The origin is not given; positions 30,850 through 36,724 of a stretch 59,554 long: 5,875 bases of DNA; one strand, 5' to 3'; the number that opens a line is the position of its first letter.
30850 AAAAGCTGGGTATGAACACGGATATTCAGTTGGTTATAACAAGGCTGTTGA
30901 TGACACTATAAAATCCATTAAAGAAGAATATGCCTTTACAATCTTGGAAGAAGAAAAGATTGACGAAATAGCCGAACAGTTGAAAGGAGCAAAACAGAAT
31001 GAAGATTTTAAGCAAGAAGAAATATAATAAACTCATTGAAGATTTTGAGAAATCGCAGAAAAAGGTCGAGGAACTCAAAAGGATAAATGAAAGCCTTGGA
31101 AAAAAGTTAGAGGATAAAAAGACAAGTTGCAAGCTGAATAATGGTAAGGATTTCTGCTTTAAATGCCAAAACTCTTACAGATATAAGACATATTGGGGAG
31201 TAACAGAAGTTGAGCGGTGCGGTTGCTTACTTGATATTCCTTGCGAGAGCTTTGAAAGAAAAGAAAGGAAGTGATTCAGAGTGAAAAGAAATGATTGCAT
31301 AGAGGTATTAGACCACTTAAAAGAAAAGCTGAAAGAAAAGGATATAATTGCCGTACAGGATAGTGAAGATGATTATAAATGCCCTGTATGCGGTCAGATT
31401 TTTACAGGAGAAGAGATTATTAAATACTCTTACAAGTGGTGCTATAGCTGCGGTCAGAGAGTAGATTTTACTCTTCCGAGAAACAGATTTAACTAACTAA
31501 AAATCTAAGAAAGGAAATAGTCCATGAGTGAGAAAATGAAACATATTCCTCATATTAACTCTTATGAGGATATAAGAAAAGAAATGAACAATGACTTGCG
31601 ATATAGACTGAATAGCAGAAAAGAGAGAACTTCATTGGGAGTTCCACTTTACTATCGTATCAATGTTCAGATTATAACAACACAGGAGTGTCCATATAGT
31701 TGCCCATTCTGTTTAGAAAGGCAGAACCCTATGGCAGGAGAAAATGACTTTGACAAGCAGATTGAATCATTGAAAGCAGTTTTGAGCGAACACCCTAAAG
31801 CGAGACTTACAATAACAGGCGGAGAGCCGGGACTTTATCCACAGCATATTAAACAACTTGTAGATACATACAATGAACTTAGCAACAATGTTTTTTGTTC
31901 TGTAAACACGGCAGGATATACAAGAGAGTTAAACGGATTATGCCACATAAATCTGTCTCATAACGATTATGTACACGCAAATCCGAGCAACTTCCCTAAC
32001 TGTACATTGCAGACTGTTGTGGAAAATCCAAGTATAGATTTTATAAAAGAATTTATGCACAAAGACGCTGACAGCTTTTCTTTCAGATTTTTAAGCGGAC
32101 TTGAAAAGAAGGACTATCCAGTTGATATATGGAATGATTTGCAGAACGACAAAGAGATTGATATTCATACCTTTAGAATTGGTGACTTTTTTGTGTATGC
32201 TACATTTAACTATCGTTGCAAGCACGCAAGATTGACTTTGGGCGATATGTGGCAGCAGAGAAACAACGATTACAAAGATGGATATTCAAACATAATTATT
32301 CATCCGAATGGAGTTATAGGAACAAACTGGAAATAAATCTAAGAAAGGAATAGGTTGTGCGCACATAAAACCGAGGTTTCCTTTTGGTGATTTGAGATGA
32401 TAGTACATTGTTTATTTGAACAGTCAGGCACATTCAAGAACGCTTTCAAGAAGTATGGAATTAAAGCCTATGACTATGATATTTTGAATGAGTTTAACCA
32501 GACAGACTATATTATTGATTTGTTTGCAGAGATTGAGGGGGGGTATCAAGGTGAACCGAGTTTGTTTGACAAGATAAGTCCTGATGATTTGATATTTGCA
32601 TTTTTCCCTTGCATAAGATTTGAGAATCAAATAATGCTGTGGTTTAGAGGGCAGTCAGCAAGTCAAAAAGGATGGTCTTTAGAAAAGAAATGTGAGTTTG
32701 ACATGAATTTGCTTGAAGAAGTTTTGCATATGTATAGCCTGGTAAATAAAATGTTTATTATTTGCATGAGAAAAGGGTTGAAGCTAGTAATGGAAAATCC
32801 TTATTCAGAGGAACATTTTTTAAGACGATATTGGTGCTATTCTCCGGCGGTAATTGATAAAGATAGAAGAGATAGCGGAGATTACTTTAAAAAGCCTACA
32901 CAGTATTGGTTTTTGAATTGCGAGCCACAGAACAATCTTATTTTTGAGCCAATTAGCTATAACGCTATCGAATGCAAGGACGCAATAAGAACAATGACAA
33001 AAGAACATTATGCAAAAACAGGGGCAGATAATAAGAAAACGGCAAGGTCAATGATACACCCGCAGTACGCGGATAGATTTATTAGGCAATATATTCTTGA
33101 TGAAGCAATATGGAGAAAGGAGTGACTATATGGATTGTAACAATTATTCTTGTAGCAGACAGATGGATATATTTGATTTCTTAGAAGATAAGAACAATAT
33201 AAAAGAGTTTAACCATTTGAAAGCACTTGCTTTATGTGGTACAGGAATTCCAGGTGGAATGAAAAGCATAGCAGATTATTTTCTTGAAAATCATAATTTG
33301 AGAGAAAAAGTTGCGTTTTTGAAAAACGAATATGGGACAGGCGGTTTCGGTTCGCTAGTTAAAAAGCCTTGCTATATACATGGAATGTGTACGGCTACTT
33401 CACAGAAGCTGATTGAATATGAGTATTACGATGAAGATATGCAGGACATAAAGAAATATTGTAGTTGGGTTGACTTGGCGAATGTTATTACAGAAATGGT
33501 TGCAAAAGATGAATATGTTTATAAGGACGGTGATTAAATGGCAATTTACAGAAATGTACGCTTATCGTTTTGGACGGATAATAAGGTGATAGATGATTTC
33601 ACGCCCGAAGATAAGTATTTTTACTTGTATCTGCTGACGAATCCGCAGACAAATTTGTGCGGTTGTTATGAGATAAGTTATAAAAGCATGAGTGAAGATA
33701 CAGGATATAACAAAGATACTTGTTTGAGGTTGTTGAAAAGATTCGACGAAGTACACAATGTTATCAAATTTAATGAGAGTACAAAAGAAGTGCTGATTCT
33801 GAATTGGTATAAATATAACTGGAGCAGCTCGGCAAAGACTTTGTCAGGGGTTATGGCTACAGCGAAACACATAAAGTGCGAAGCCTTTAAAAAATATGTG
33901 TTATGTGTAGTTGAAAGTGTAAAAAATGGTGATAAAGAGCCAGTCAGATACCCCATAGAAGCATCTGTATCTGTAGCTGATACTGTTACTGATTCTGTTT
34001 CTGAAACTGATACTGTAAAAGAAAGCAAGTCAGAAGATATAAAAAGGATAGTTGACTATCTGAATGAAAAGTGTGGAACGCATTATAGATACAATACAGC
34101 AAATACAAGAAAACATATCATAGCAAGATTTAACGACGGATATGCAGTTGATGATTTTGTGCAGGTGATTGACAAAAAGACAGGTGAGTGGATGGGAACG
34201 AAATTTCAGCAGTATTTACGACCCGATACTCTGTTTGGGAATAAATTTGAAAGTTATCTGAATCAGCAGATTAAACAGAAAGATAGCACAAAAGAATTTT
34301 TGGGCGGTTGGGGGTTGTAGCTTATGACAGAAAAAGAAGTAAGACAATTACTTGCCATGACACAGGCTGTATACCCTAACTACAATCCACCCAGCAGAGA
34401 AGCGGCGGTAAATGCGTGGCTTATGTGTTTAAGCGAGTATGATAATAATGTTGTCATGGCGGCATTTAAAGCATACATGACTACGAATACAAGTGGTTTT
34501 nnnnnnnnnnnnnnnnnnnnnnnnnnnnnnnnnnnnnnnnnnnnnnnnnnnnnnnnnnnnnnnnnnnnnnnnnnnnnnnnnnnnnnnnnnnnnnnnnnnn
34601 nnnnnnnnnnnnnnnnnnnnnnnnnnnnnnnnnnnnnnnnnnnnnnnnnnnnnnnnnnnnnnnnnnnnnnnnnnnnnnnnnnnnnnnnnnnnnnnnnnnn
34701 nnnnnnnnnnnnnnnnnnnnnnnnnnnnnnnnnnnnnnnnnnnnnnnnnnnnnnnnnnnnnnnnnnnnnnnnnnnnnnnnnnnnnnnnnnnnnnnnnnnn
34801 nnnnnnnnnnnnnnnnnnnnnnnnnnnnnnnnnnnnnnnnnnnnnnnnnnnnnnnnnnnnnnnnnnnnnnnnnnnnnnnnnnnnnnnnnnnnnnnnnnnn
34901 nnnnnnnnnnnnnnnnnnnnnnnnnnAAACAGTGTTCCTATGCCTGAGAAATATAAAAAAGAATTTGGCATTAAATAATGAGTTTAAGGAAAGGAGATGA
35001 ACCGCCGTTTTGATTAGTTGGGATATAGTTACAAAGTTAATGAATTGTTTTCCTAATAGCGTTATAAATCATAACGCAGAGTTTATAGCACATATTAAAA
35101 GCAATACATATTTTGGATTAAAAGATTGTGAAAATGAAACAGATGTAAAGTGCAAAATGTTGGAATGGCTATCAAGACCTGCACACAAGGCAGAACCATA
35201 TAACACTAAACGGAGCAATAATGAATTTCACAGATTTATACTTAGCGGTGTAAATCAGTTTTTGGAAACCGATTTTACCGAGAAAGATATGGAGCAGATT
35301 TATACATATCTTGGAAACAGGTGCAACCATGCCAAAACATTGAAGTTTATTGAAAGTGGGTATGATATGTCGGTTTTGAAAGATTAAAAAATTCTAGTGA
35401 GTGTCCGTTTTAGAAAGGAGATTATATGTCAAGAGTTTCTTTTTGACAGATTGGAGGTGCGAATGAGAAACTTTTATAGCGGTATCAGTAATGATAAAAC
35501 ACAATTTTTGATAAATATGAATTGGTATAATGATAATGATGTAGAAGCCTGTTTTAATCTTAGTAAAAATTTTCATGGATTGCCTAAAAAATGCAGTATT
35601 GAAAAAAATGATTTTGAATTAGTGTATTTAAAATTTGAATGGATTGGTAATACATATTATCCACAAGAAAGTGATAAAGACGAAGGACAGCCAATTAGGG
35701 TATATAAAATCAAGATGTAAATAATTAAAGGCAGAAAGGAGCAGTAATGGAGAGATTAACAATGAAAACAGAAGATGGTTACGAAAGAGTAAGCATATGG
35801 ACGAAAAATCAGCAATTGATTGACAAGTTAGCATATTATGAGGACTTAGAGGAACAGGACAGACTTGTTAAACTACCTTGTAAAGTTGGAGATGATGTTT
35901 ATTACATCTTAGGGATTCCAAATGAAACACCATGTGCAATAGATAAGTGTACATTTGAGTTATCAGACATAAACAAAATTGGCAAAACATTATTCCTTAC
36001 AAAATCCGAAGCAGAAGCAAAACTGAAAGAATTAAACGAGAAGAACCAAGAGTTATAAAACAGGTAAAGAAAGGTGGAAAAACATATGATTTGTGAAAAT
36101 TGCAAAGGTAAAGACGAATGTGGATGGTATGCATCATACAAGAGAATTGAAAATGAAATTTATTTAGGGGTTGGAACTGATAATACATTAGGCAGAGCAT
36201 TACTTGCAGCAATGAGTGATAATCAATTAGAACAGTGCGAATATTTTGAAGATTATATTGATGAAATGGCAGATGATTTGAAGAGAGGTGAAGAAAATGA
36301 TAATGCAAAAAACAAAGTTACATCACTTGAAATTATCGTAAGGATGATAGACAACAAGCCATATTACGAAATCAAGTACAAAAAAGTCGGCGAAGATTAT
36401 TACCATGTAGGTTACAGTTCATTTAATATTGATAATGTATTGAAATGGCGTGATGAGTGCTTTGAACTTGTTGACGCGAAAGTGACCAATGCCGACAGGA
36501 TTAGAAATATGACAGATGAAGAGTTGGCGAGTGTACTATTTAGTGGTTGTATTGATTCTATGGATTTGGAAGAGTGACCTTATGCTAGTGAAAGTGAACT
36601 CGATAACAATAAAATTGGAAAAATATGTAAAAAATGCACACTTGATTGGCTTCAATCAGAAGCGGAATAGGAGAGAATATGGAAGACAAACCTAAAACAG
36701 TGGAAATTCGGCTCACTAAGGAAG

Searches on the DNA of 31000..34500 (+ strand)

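Call 5: search_dna_similar(query=window:31000-34500:+, collection=phages, mode=near, max_rows=20)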
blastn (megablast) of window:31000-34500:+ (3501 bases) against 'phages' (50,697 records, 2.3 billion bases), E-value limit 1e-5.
No match.

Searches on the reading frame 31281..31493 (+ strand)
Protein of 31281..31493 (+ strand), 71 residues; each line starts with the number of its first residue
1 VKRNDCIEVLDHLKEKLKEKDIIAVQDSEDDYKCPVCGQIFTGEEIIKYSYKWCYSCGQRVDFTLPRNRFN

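Call 3: search_protein_families(library=pfam, proteins=[window:31281-31493:+], max_evalue=1)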
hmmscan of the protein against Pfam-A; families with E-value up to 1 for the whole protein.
window:31281-31493:+ (71 aa): 28 families (the best 25 are shown)
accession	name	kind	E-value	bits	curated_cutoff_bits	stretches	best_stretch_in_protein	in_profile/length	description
PF14369.11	Zn_ribbon_19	-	0.00016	22.2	30.8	1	53-63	4-14/35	zinc-ribbon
PF06397.17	Desulfoferrod_N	-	0.00075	19.5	23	1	30-40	5-15/36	Desulfoferrodoxin, N-terminal domain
PF21349.2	RUBY_RBDX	-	0.0048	16.8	26.5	1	32-46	1-15/30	Rubrerythrin, rubredoxin-like domain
PF23454.1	Zn_ribbon_Brz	-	0.0062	17.5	27.9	1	54-68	8-22/58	Transcriptional regulator Brz zinc beta ribbon domain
PF09723.15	Zn_ribbon_8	-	0.01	16.3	34.4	1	31-60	5-36/41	Zinc ribbon domain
PF04423.19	Rad50_zn_hook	-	0.011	15.9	24.3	1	23-45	12-33/52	Rad50 zinc hook motif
PF13248.11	Zn_ribbon_3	-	0.014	15.3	27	0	32-39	3-10/26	zinc-ribbon domain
PF24485.1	zf-C2H2_DHX34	-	0.018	15.5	27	0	31-41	1-11/25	DHX34-like, C2H2-type zinc finger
PF14803.11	Zn_ribbon_Nudix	-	0.018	15.4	25.6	0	52-67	1-16/34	Nudix N-terminal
PF23783.1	Zn_ribbon_TiaS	-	0.031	14.4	27.3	0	31-47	19-35/41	TiaS C-terminal zinc ribbon domain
PF05290.17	Baculo_IE-1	-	0.049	14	33.1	1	5-57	54-110/141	Baculovirus immediate-early protein (IE-0)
PF03107.22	C1_2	-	0.057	14.2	26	1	27-65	13-43/48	C1 domain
PF23455.1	DUF7129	-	0.06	13.5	30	0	27-61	7-37/45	Domain of unknown function (DUF7129)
PF06827.20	zf-FPG_IleRS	-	0.066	13.5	21.3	1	33-57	3-27/30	Zinc finger found in FPG and IleRS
PF12773.13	DZR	-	0.068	13.8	27.3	1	34-61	15-34/45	Double zinc ribbon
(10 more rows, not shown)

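Call 4: search_protein_families(library=phrogs, proteins=[window:31281-31493:+], max_evalue=0.01)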
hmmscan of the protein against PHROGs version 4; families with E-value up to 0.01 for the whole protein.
window:31281-31493:+ (71 aa): 5 families
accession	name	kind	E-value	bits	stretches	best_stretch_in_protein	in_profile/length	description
phrog_9188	-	unknown function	9.6e-05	23.5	1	12-64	19-67/70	-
phrog_10714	-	unknown function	9.7e-05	23.6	1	11-62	49-100/109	-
phrog_27132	-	unknown function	0.00095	20.1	1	28-64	24-58/78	-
phrog_16351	-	DNA, RNA and nucleotide metabolism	0.0028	19.1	1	8-63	39-89/97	DNA binding protein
phrog_35242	-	unknown function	0.0095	16.8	0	19-42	24-47/71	-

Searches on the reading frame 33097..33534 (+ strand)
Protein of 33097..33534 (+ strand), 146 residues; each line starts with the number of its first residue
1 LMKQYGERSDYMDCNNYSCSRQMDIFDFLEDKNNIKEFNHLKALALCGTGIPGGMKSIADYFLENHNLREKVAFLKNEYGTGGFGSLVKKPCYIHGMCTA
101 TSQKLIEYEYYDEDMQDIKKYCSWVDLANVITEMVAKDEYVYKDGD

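Call 3: search_protein_families(library=pfam, proteins=[window:33097-33534:+], max_evalue=1)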
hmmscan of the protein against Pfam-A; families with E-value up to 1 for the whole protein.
window:33097-33534:+ (146 aa): 0 families

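Call 4: search_protein_families(library=phrogs, proteins=[window:33097-33534:+], max_evalue=0.01)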
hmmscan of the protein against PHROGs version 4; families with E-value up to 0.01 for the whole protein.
window:33097-33534:+ (146 aa): 1 family
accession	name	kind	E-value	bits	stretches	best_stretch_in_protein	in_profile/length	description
phrog_38613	-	unknown function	9.2e-08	33.5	1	34-141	2-106/140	-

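Call 6: search_protein_families(library=ncbifam, proteins=[window:33097-33534:+], max_evalue=1)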
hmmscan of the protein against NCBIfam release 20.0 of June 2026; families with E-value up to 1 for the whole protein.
window:33097-33534:+ (146 aa): 0 families

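Call 26: search_protein_families(library=padloc, proteins=[window:33097-33534:+], max_evalue=0.1)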
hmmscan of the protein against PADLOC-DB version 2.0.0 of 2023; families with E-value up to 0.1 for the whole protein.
window:33097-33534:+ (146 aa): 0 families

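Call 69: search_protein_families(library=pfam, proteins=[window:33130-33534:+], max_evalue=0.01)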
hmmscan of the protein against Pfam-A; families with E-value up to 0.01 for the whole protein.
window:33130-33534:+ (135 aa): 0 families

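Call 73: find_homologous_proteins(query=window:33130-33534:+, max_evalue=0.001)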
Query window:33130-33534:+ (135 aa): 21 proteins with E <= 0.001 among 28 candidates.
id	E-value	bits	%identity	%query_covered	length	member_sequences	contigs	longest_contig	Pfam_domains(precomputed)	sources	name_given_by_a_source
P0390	1.7e-79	283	90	100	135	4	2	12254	-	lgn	-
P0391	9.3e-78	277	89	100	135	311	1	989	-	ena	-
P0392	7.3e-76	271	87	100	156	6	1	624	-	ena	-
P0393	2.9e-74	266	85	100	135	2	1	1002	-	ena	-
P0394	4.2e-74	265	85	100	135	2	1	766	-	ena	-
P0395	1.0e-73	264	85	100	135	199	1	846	-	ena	-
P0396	1.7e-73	263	84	100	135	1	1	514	-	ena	-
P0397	1.7e-72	260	94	92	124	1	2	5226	-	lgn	-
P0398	2.1e-72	260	83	100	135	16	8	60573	-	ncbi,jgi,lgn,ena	jgi:hypothetical protein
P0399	5.7e-71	255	82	100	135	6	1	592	-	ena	-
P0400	7.2e-71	255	83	100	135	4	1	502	-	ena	-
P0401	7.8e-68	245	81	100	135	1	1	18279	-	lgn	-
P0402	7.0e-62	226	82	92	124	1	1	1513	-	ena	-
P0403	1.6e-61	224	91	81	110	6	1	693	-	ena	-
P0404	2.3e-61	224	73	100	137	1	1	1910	-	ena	-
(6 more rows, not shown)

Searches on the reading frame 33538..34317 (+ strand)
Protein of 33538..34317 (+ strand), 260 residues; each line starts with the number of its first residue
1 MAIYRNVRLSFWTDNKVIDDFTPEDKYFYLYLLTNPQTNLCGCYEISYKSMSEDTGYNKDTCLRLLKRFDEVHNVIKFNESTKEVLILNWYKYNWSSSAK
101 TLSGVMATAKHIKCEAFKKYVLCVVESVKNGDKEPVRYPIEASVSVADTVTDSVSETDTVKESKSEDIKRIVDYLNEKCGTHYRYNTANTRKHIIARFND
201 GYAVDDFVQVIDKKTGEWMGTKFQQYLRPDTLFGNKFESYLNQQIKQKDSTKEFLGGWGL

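Call 3: search_protein_families(library=pfam, proteins=[window:33538-34317:+], max_evalue=1)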
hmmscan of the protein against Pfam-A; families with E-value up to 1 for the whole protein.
window:33538-34317:+ (260 aa): 2 families
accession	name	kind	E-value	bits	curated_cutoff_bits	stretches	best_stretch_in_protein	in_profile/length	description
PF09524.15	Phg_2220_C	-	6e-28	97.2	27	1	171-242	1-73/73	Conserved phage C-terminus (Phg_2220_C)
PF13730.12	HTH_36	-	0.13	12.5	25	1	22-67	4-47/55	Helix-turn-helix domain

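Call 4: search_protein_families(library=phrogs, proteins=[window:33538-34317:+], max_evalue=0.01)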
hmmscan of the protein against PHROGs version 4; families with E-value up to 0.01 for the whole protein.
window:33538-34317:+ (260 aa): 13 families
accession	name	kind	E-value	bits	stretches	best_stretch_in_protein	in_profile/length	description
phrog_1701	-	DNA, RNA and nucleotide metabolism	2.3e-47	163.3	2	1-112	1-113/323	DnaD-like helicase loader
phrog_6251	-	DNA, RNA and nucleotide metabolism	2.4e-44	152.9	1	1-159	1-162/284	replisome organizer DnaA-like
phrog_428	-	DNA, RNA and nucleotide metabolism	1.8e-39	137.2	1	11-250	91-317/455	replication initiation protein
phrog_1163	-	unknown function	4.9e-32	112.7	1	132-252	143-259/273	-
phrog_20981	-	unknown function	6.3e-19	69.7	1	155-248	163-258/293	-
phrog_25711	-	unknown function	1.8e-11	45.5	1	2-129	4-130/164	-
phrog_22793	-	unknown function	5.2e-11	43.5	1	166-245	57-137/177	-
phrog_270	-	DNA, RNA and nucleotide metabolism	6.4e-08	33.4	1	10-118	32-139/383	replication initiation protein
phrog_3171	-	DNA, RNA and nucleotide metabolism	0.00024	21.7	1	6-91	7-91/331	replication initiation protein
phrog_8064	-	DNA, RNA and nucleotide metabolism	0.00053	19.9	1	4-120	92-205/446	replication initiation protein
phrog_8102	-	DNA, RNA and nucleotide metabolism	0.0011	19.2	1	19-159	30-129/337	replication initiation protein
phrog_12196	-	unknown function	0.0021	18.6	1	4-100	4-100/297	-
phrog_16167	-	DNA, RNA and nucleotide metabolism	0.0022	18.7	1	155-228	174-251/315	replication initiation protein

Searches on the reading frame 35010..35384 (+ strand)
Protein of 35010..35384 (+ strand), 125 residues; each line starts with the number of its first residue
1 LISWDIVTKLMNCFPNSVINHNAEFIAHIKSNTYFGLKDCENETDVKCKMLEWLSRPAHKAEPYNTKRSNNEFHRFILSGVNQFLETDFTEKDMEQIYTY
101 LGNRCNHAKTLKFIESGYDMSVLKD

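Call 93: search_protein_families(library=phrogs, proteins=[window:35010-35384:+], max_evalue=0.00001)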
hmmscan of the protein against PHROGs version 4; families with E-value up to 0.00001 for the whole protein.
window:35010-35384:+ (125 aa): 2 families
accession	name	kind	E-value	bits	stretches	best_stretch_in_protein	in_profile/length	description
phrog_7711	-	unknown function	1.6e-44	152.2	1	4-125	6-120/124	-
phrog_8205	-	unknown function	1.7e-16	61.4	1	7-108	57-152/169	-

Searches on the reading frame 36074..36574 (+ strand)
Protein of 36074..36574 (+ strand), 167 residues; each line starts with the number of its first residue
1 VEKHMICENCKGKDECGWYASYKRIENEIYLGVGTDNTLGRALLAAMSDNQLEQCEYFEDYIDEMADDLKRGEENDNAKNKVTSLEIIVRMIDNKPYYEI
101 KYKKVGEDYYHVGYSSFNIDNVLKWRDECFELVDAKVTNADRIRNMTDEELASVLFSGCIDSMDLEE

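Call 93: search_protein_families(library=phrogs, proteins=[window:36074-36574:+], max_evalue=0.00001)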
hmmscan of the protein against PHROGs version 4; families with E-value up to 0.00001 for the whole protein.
window:36074-36574:+ (167 aa): 1 family
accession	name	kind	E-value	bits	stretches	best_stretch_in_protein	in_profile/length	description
phrog_15198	-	unknown function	1.2e-06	29.6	1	75-146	19-76/159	-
